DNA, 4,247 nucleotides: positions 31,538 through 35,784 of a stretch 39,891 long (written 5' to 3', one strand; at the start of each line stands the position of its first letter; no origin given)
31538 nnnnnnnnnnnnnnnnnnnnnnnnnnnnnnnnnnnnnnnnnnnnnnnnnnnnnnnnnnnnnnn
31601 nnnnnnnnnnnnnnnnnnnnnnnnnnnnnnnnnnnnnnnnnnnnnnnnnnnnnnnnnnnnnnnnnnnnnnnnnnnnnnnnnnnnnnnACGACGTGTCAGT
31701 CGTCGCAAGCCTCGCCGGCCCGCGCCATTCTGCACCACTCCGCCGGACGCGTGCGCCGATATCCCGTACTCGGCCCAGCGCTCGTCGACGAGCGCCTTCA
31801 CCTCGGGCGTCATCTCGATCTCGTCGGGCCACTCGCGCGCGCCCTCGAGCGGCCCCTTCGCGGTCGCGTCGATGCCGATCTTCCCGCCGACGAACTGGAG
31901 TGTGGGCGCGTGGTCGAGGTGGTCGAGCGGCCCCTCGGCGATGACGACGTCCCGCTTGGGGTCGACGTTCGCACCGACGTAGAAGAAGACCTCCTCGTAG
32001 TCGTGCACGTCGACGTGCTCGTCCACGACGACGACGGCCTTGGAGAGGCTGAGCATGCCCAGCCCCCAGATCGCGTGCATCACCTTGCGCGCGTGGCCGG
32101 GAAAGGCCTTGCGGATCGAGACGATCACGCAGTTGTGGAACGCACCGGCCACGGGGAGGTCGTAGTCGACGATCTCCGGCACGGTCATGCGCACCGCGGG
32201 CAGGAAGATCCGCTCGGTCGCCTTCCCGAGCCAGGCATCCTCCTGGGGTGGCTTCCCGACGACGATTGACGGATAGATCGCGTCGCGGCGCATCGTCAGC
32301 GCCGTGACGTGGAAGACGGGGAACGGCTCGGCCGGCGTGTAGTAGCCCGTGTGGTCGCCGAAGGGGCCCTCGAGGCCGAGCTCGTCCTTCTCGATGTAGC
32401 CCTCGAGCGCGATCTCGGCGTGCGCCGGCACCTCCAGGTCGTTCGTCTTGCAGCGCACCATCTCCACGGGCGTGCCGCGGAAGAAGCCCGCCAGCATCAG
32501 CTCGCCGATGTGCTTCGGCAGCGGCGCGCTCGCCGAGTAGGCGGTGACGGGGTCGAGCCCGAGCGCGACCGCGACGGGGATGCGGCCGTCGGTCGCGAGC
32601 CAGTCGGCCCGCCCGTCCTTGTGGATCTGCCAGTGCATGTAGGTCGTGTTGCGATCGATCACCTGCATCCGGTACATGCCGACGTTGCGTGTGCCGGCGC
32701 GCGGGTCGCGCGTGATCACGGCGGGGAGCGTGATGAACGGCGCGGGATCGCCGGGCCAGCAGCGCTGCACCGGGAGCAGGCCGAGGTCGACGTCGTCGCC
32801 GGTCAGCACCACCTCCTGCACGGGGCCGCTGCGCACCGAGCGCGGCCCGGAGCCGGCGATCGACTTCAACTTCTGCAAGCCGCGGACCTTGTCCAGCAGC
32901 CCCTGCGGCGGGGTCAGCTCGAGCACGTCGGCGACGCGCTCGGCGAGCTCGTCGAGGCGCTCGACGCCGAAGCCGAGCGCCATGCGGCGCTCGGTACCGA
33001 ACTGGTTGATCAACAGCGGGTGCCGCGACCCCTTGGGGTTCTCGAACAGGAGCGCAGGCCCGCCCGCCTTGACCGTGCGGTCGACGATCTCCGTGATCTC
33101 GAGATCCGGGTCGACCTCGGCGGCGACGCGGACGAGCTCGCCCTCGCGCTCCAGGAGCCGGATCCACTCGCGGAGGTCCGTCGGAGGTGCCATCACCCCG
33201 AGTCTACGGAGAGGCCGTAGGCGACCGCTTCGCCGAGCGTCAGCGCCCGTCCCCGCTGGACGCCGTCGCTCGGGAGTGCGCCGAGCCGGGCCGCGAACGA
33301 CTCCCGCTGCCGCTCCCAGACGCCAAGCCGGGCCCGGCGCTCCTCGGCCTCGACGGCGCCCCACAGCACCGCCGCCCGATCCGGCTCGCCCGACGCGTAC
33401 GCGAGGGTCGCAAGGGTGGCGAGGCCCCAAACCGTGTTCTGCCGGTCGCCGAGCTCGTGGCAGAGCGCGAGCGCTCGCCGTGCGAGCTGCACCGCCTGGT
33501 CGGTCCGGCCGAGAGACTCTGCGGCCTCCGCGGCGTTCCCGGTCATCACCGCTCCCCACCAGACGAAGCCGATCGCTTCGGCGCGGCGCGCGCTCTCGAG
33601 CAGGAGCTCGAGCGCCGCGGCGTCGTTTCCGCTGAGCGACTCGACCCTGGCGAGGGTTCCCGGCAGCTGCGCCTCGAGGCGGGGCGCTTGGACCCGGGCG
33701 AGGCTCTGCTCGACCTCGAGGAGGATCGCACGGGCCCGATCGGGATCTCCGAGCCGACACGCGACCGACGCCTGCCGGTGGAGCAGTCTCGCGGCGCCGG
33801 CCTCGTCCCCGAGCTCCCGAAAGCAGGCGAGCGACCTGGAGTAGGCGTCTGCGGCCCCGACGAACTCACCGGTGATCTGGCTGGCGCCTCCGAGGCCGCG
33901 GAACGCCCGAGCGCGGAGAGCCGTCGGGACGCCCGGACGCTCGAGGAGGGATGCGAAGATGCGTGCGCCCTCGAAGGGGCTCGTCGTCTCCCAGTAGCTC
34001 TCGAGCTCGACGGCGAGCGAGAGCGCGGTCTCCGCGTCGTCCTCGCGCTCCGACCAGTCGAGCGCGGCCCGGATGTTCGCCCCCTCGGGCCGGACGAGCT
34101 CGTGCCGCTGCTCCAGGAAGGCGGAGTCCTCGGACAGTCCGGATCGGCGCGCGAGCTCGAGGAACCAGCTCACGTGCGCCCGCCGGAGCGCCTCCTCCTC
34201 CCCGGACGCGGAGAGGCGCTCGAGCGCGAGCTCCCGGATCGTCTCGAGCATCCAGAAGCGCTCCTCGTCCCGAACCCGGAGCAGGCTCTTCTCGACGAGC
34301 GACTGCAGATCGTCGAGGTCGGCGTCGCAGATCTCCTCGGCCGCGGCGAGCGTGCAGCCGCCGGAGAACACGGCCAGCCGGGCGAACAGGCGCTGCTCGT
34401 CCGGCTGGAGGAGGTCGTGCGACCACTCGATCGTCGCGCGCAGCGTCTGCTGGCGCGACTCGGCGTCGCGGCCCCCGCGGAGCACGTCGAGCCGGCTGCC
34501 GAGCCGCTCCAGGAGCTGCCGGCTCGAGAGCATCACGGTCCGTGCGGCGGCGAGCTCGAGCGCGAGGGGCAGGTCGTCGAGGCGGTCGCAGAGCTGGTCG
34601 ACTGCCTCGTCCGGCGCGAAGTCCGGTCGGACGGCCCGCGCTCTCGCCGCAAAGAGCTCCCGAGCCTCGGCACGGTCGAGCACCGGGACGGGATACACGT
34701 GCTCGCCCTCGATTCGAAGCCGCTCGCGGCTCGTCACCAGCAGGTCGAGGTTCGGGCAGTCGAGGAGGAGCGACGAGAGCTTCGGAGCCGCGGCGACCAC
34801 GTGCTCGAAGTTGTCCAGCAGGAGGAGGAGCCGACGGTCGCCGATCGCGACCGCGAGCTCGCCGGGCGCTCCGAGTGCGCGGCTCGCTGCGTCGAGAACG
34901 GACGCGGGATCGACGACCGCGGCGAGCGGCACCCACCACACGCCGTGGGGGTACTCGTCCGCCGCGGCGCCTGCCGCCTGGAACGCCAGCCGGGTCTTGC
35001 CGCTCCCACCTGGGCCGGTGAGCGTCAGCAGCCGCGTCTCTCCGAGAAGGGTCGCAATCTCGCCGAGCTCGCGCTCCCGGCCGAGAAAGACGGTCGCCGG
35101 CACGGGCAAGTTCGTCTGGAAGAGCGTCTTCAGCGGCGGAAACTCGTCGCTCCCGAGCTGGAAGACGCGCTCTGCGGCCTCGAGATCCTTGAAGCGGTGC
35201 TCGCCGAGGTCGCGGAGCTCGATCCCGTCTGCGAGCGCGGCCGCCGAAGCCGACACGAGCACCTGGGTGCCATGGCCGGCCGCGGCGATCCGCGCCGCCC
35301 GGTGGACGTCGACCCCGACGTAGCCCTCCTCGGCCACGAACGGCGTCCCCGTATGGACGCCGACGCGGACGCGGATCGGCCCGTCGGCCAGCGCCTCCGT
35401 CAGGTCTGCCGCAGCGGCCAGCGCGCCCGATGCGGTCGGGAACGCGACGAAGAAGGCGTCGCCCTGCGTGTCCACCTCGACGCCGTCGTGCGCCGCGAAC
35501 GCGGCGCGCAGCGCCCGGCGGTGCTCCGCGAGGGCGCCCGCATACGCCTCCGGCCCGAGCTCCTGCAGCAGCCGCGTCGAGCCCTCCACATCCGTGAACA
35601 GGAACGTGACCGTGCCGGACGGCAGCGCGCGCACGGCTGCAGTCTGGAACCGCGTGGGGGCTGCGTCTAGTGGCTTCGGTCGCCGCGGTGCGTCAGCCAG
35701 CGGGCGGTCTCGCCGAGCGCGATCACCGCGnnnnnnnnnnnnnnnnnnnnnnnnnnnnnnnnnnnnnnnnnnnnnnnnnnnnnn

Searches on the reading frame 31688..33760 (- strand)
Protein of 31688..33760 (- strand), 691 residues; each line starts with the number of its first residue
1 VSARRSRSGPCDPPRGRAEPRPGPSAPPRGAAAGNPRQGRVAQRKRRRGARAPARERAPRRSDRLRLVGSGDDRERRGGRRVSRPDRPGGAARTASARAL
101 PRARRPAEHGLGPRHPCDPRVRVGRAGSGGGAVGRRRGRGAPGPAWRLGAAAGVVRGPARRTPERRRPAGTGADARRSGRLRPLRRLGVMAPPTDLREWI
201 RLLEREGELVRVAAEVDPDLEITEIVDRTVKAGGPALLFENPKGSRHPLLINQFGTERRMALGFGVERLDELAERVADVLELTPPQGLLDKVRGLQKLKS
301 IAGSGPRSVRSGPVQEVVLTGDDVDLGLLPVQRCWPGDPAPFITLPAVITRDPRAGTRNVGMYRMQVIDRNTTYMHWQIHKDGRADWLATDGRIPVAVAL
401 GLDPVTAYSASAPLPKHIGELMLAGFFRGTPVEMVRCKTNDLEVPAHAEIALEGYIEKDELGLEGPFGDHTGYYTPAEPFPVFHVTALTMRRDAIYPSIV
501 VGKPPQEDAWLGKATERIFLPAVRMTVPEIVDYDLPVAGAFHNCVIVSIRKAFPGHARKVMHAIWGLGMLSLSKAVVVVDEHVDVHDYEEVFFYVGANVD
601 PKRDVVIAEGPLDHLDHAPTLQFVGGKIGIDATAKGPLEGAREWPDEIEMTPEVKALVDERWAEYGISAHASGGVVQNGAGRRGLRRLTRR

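Call 49: search_protein_families(library=pfam, proteins=[window:31688-33760:-], max_evalue=0.001)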
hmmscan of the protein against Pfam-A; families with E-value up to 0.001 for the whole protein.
window:31688-33760:- (691 aa): 3 families
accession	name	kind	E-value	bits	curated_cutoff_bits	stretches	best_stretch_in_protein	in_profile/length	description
PF01977.22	UbiD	-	1.8e-79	266.2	23.3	1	309-504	3-206/206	3-octaprenyl-4-hydroxybenzoate carboxy-lyase Rift-related domain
PF20696.2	UbiD_C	-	2.9e-41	140.9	24.2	1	510-632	2-127/127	3-octaprenyl-4-hydroxybenzoate carboxy-lyase C-terminal domain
PF20695.2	UbiD_N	-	1.3e-27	96.1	24.3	1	200-275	1-77/78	3-octaprenyl-4-hydroxybenzoate carboxy-lyase N-terminal domain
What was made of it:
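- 31685..33200 (-): UbiD-family decarboxylase (UbiD-type late-step menaquinone gene; start approximate), downstream of the cytochrome bc genes at 29059-31641. PF01977, PF20696 and PF20695 (call 49).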

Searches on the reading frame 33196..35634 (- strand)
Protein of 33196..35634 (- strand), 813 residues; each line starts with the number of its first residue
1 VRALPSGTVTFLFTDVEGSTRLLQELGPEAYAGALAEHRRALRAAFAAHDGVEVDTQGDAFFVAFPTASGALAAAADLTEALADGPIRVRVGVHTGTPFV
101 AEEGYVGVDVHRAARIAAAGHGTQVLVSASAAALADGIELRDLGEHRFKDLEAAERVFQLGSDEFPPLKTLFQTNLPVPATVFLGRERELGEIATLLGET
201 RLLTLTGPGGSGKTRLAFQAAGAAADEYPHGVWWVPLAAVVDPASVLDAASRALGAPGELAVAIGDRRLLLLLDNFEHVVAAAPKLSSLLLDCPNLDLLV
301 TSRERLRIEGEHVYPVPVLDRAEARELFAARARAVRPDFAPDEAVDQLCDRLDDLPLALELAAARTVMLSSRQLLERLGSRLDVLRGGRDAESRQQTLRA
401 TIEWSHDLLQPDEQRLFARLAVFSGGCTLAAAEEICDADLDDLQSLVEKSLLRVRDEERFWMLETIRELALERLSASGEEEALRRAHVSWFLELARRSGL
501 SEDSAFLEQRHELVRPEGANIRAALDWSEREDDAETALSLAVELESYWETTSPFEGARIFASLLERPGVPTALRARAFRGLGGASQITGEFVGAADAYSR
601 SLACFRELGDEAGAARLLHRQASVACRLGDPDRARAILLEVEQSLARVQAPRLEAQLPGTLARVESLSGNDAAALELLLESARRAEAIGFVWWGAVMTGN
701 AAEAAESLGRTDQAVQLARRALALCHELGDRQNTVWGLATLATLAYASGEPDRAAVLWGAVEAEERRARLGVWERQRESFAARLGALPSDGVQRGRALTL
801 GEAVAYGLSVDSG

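Call 12: search_protein_families(library=pfam, proteins=[window:33196-35634:-], max_evalue=0.001)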
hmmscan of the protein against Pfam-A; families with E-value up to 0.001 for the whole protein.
window:33196-35634:- (813 aa): 5 families
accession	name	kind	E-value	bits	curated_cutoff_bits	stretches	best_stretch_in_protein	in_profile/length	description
PF13424.12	TPR_12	-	1.5e-12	48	30.1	3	697-754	5-64/77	Tetratricopeptide repeat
PF00211.25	Guanylate_cyc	-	1.3e-11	44.9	21.9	1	5-148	5-170/183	Adenylate and Guanylate cyclase catalytic domain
PF25199.1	nSTAND_NTPase5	-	0.00017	21.8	34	1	199-305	40-135/145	Novel STAND NTPase 5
PF20703.3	nSTAND1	-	0.00021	21.5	27.1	0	180-282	13-130/379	Novel STAND NTPase 1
PF13191.12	AAA_16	-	0.00024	22.1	32.6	1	183-341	2-129/167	AAA ATPase domain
